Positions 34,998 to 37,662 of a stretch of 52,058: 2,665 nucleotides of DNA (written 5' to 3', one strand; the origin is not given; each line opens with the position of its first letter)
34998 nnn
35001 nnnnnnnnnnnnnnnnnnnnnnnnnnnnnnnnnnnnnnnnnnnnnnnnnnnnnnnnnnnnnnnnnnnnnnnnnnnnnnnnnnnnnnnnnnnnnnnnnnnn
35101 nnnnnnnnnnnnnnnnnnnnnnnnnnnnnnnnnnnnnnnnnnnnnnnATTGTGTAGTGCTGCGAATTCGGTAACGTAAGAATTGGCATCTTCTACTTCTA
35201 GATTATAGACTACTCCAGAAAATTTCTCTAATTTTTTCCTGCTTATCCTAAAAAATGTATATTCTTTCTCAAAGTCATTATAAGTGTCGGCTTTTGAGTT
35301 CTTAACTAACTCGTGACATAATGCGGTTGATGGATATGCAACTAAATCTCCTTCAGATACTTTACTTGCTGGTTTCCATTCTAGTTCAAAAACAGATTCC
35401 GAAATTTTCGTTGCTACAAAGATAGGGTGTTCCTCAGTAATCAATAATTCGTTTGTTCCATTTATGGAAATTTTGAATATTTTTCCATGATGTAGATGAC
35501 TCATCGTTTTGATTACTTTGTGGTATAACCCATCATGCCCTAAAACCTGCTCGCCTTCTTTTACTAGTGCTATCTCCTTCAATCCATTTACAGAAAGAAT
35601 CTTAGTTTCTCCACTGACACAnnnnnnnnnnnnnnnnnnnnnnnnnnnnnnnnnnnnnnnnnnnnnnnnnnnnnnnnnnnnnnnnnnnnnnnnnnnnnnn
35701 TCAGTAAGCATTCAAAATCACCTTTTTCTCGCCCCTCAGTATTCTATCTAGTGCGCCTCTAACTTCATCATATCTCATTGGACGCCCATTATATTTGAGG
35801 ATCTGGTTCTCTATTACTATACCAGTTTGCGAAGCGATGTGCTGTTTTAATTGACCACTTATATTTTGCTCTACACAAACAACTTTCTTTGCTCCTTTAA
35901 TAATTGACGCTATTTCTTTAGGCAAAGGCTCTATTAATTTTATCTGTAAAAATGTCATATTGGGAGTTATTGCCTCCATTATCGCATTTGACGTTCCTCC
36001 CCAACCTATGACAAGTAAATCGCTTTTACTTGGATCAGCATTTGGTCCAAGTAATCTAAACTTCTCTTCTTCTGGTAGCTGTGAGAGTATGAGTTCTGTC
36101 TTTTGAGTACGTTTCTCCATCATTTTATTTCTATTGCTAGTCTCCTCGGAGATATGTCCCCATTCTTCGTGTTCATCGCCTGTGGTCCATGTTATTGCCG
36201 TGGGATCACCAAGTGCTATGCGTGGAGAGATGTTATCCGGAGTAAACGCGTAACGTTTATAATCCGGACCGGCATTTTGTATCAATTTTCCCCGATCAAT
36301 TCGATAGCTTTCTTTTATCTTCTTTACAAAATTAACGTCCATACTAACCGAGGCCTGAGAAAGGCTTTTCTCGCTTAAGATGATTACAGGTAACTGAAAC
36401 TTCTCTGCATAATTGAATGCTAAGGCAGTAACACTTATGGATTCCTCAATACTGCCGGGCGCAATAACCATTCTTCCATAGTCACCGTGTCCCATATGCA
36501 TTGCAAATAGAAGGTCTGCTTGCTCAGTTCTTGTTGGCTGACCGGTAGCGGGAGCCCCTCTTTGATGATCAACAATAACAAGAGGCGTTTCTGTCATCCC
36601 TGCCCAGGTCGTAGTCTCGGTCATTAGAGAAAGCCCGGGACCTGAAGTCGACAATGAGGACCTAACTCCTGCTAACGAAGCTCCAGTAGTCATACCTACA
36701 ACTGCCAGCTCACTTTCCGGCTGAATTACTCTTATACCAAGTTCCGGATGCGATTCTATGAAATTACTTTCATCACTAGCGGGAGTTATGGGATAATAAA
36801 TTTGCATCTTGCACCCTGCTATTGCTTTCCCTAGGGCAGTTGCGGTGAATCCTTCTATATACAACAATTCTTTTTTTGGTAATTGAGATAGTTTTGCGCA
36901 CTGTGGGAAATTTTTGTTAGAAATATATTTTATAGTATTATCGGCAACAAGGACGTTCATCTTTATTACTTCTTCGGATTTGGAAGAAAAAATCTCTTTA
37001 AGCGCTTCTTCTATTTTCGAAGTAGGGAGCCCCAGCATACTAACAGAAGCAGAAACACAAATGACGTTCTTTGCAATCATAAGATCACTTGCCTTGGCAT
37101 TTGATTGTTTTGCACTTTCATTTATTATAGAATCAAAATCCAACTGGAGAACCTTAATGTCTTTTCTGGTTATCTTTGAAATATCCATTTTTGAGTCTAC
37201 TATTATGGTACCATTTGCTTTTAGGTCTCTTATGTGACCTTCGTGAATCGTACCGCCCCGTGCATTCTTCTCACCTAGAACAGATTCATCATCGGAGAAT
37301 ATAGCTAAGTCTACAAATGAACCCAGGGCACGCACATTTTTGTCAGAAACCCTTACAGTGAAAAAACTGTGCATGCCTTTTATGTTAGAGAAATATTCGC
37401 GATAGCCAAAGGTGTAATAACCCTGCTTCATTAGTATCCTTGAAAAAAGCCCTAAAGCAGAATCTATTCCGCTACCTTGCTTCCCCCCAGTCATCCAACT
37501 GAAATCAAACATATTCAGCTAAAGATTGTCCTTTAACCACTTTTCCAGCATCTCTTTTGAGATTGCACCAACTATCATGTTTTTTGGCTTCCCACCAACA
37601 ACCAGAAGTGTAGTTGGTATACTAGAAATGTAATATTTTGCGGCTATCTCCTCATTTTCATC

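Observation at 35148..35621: Mini-intein splitting the Fe-S ligand motif of 2-oxoacid:ferredoxin oxidoreductase beta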

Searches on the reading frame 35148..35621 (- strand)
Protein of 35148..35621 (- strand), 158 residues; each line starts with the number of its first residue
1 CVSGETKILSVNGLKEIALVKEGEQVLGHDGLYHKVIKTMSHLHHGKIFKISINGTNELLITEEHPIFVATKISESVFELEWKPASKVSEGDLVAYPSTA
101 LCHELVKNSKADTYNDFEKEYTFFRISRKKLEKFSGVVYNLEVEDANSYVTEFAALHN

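Call 43: search_solved_structures(query=window:35148-35621:-, max_evalue=1, show_alignments=2)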
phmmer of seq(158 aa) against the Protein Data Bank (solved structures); distinct sequences matched with E-value up to 1: 6.
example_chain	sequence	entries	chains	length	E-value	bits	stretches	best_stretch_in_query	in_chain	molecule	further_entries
2jmz_A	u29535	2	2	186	0.0039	20.3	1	36-98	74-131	Hypothetical protein MJ0781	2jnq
2cw7_A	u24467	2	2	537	0.015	18.4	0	4-98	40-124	Endonuclease PI-PkoII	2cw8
6qaz_A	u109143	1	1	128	0.018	18.2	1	5-67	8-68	cyanophage-like gp41-1 intein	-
6riz_A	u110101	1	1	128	0.035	17.2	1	5-66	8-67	gp41-1 intein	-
2lqm_A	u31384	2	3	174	0.74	12.9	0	47-151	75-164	Pho radA intein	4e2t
6mwy_A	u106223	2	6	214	0.95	12.6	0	1-71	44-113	Pre-mRNA-processing-splicing factor 8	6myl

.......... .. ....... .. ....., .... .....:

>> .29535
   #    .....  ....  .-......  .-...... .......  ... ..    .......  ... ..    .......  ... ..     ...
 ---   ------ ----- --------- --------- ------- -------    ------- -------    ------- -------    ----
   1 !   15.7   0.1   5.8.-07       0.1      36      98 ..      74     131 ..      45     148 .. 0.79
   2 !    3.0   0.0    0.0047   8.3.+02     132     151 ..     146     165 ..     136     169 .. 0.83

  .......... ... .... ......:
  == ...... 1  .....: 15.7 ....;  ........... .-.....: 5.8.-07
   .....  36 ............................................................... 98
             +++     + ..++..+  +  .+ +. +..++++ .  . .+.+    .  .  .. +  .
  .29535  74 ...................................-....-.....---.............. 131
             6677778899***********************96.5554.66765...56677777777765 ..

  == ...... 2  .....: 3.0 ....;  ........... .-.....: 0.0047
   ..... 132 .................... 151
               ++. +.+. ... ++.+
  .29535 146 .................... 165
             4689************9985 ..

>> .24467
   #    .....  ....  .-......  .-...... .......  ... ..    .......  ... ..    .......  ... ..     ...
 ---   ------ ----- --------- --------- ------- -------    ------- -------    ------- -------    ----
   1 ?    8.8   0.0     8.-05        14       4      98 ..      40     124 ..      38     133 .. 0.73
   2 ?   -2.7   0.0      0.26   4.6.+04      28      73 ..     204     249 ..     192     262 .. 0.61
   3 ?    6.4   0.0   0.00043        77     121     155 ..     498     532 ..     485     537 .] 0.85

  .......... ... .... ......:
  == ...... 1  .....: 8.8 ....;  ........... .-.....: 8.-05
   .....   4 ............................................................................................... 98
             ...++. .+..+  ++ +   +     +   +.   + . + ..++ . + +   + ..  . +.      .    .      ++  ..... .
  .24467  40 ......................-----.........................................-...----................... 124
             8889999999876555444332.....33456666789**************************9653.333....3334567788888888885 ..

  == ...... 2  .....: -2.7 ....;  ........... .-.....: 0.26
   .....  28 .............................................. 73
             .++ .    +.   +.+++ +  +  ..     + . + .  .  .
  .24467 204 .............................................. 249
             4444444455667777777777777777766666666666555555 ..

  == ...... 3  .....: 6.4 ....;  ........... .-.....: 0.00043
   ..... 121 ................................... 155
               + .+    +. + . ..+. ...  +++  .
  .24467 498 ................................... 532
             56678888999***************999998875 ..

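Call 80: search_protein_representatives(protein=window:35148-35621:-)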
Query: 158 residues. Proteins with E-value up to 0.001 (for the whole library): 1967; up to 1e-10: 150; up to 1e-30: 0. The best 150 are listed.
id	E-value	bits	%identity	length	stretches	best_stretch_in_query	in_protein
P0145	4.1e-28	114.4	31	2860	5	1-158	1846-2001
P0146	4.5e-24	101.3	37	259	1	1-158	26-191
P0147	1.2e-20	90.2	34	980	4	5-158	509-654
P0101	4.2e-20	88.4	40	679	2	1-100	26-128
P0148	1.2e-19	86.9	36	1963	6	5-70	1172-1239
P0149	1.4e-19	86.7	43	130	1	1-106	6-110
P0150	2.2e-19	86.1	38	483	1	1-158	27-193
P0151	2.8e-19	85.7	37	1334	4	12-99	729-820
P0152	3.1e-19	85.6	38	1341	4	1-74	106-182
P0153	4.9e-19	84.9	38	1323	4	1-69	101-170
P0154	7.7e-19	84.3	37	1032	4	1-77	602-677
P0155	9.4e-19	84.0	37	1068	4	1-72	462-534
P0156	2.4e-18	82.7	37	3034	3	1-96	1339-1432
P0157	2.8e-18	82.5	37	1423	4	4-126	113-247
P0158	4.4e-18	81.8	40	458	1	1-151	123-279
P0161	6.3e-17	78.1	31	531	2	1-158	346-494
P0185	1.5e-13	67.1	31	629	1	1-158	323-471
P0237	1.0e-11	61.2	37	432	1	1-158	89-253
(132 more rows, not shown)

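Call 81: search_protein_families(library=pfam, proteins=[P0145, P0146, P0147, P0150, P0158, P0161, P0185, P0237], max_evalue=0.00001)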
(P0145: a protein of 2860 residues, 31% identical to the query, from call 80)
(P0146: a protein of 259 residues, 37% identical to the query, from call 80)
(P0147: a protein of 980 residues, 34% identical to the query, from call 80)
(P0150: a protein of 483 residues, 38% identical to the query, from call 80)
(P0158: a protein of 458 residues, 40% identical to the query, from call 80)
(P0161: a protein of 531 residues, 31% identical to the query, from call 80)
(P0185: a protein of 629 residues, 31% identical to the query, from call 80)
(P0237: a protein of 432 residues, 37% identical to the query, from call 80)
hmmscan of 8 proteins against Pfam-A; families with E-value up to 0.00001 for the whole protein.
P0145 (2860 aa): 4 families
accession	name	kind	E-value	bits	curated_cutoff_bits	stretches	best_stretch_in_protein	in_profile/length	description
PF14890.11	Intein_splicing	-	1.2e-32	113.3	35.8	1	1895-2001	49-155/155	Intein splicing domain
PF13403.11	Hint_2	-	1.3e-11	45.5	28.4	0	2377-2426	2-51/147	Hint domain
PF01079.26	Hint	-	1.8e-11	44.5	29.7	0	1229-1332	8-116/213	Hint module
PF07591.16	PT-HINT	-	8.1e-06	26.6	27.7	0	1245-1290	72-115/137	Pretoxin HINT domain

P0146 (259 aa): 1 family
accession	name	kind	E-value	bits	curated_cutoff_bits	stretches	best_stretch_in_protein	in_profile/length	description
PF13403.11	Hint_2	-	1.1e-06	29.5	28.4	1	26-72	2-48/147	Hint domain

P0147 (980 aa): 7 families
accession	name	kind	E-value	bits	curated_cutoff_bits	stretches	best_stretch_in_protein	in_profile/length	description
PF14890.11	Intein_splicing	-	6.8e-22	78.4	35.8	1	88-446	28-155/155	Intein splicing domain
PF13403.11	Hint_2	-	1.7e-15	58.1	28.4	0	662-702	2-42/147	Hint domain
PF14623.11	Vint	-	2.3e-15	57.2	27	0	66-135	2-66/166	Hint-domain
PF01079.26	Hint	-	1.1e-13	51.7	29.7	0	665-771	16-115/213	Hint module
PF14528.11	LAGLIDADG_3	-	2.7e-11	44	22.5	0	302-372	4-65/82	LAGLIDADG-like domain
PF05203.21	Hom_end_hint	-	3.1e-11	44.1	32.1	0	69-103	4-38/228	Hom_end-associated Hint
PF07591.16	PT-HINT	-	1.4e-06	29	27.7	0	668-745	1-83/137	Pretoxin HINT domain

P0150 (483 aa): 3 families
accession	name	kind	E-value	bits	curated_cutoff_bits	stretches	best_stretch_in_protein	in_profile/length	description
PF02775.26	TPP_enzyme_C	-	2e-25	89.8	21.9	1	223-370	2-151/151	Thiamine pyrophosphate enzyme, C-terminal TPP binding domain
PF12367.13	PFO_beta_C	-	2.5e-10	40.7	24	1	374-455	1-63/66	Pyruvate ferredoxin oxidoreductase beta subunit C terminal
PF14890.11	Intein_splicing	-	6.3e-06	26.5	35.8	0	56-187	36-149/155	Intein splicing domain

P0158 (458 aa): 4 families
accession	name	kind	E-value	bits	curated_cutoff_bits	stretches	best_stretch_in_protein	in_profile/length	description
PF04321.23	RmlD_sub_bind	-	4.7e-15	55.8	27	1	4-126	2-106/287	RmlD substrate binding domain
PF14890.11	Intein_splicing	-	1e-13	51.8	35.8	1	154-287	34-155/155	Intein splicing domain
PF07591.16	PT-HINT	-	5.9e-09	36.7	27.7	0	129-192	1-72/137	Pretoxin HINT domain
PF13403.11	Hint_2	-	1.3e-06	29.3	28.4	1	123-164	2-43/147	Hint domain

P0161 (531 aa): 2 families
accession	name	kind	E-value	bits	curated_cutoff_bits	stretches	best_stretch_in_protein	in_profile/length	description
PF14890.11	Intein_splicing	-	9.1e-18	65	35.8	1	110-255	37-155/155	Intein splicing domain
PF07591.16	PT-HINT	-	1.3e-06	29.1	27.7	0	94-173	6-92/137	Pretoxin HINT domain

P0185 (629 aa): 3 families
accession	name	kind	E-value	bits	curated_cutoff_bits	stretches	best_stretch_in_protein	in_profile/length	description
PF04860.17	Phage_portal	-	4.9e-50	171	39.1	2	101-330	14-238/321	Phage portal protein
PF14890.11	Intein_splicing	-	1.6e-09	38.2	35.8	1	353-471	33-155/155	Intein splicing domain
PF05203.21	Hom_end_hint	-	2.6e-06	28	32.1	1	323-377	1-54/228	Hom_end-associated Hint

P0237 (432 aa): 4 families
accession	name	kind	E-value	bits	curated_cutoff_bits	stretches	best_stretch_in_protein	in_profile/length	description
PF00145.23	DNA_methylase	-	5.2e-45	154.7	22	2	254-397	71-221/324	C-5 cytosine-specific DNA methylase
PF14890.11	Intein_splicing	-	8.7e-15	55.3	35.8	1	122-253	36-155/155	Intein splicing domain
PF13403.11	Hint_2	-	5e-08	33.9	28.4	1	88-133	1-46/147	Hint domain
PF14623.11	Vint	-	6.8e-06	26.4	27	0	88-160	1-69/166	Hint-domain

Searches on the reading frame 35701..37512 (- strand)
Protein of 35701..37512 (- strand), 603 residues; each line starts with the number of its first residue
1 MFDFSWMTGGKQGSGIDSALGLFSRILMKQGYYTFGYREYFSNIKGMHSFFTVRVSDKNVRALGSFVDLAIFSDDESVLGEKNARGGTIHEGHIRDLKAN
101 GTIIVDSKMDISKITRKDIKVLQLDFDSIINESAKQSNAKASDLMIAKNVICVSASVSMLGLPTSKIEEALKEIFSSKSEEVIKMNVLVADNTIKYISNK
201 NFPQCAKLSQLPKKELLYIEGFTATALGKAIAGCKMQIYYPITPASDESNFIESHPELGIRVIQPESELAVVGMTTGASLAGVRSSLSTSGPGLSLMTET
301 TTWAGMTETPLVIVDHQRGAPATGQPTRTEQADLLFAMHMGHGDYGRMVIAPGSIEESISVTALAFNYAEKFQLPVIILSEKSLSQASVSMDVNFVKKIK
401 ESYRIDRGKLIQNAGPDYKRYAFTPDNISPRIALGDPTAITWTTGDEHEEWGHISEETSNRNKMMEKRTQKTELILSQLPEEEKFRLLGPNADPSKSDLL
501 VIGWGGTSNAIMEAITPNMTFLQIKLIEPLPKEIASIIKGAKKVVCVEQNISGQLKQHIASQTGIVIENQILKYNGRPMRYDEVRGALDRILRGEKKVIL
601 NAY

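Call 3: search_protein_families(library=pfam, proteins=[window:35701-37512:-], max_evalue=0.1)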
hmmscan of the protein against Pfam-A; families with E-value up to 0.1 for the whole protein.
window:35701-37512:- (603 aa): 7 families
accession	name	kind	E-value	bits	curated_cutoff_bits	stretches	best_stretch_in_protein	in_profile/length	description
PF01855.24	POR_N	-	8.6e-48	163.5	27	1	231-466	5-230/231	Pyruvate flavodoxin/ferredoxin oxidoreductase, thiamine diP-bdg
PF01558.24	POR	-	6.2e-25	88.8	27.4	1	13-192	2-170/173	Pyruvate ferredoxin/flavodoxin oxidoreductase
PF00240.29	ubiquitin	-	0.00024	21.2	25.4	1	554-582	23-51/72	Ubiquitin family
PF17147.9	PFOR_II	-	0.0052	17.5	27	1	518-584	28-102/102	Pyruvate:ferredoxin oxidoreductase core domain II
PF09711.16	Cas_Csn2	-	0.046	13.9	23.7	1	178-221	119-162/181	CRISPR-associated protein (Cas_Csn2)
PF18396.7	TBK1_ULD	-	0.051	13.9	31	0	550-583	23-56/88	TANK binding kinase 1 ubiquitin-like domain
PF21941.2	SMEK_N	-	0.086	13.1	27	0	128-219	43-132/140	SMEK domain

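Call 4: search_protein_families(library=ncbifam, proteins=[window:35701-37512:-], max_evalue=0.01)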
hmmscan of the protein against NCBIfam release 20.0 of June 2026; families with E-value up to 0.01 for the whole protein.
window:35701-37512:- (603 aa): 13 families
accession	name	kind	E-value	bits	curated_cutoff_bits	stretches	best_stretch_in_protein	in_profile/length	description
NF041170.1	Oxoac_fdxalpha_Archa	equivalog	2.3e-173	577.9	800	2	111-601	132-633/636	2-oxoacid:ferredoxin oxidoreductase subunit alpha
TIGR03710.1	OAFO_sf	subfamily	4.3e-164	547.2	482.75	1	3-585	1-558/561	2-oxoacid:acceptor oxidoreductase subunit alpha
NF006412.0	PRK08659.1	equivalog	1.8e-60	205.1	411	1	214-585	3-370/378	2-oxoacid:acceptor oxidoreductase subunit alpha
NF007206.0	PRK09627.1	equivalog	1.4e-49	169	579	1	226-585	13-369/375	2-oxoglutarate synthase subunit alpha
NF005507.0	PRK07119.1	subfamily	1.2e-39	136.1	399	1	217-394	5-183/352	3-methyl-2-oxobutanoate dehydrogenase subunit VorB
NF040682.1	PorA_Arch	equivalog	1.8e-11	43.6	550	1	218-322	5-112/387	pyruvate synthase subunit PorA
NF006232.0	PRK08366.1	equivalog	1.3e-10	40.4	646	1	220-381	11-169/394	2-ketoisovalerate ferredoxin oxidoreductase subunit alpha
NF045764.1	PhenlGlyoxDHPadG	equivalog_domain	2.8e-09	36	700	1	217-378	3-163/398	NADH-dependent phenylglyoxylate dehydrogenase subunit alpha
NF006233.0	PRK08367.1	equivalog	3.3e-07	29.5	625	1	222-322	10-113/394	pyruvate ferredoxin oxidoreductase subunit alpha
TIGR03336.1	IOR_alpha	equivalog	5.8e-07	28.2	650.9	1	218-397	4-180/595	indolepyruvate ferredoxin oxidoreductase subunit alpha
NF007201.0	PRK09622.1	equivalog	1.6e-05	24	590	1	235-379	29-172/405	2-oxoacid:ferredoxin oxidoreductase subunit alpha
NF005324.0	PRK06853.1-4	equivalog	3.1e-05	23.9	222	1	137-188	129-180/196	indolepyruvate oxidoreductase subunit beta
TIGR02175.1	PorC_KorC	subfamily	0.00027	20.7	81.1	1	10-188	8-166/177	2-oxoacid:acceptor oxidoreductase, gamma subunit, pyruvate/2-ketoisovalerate family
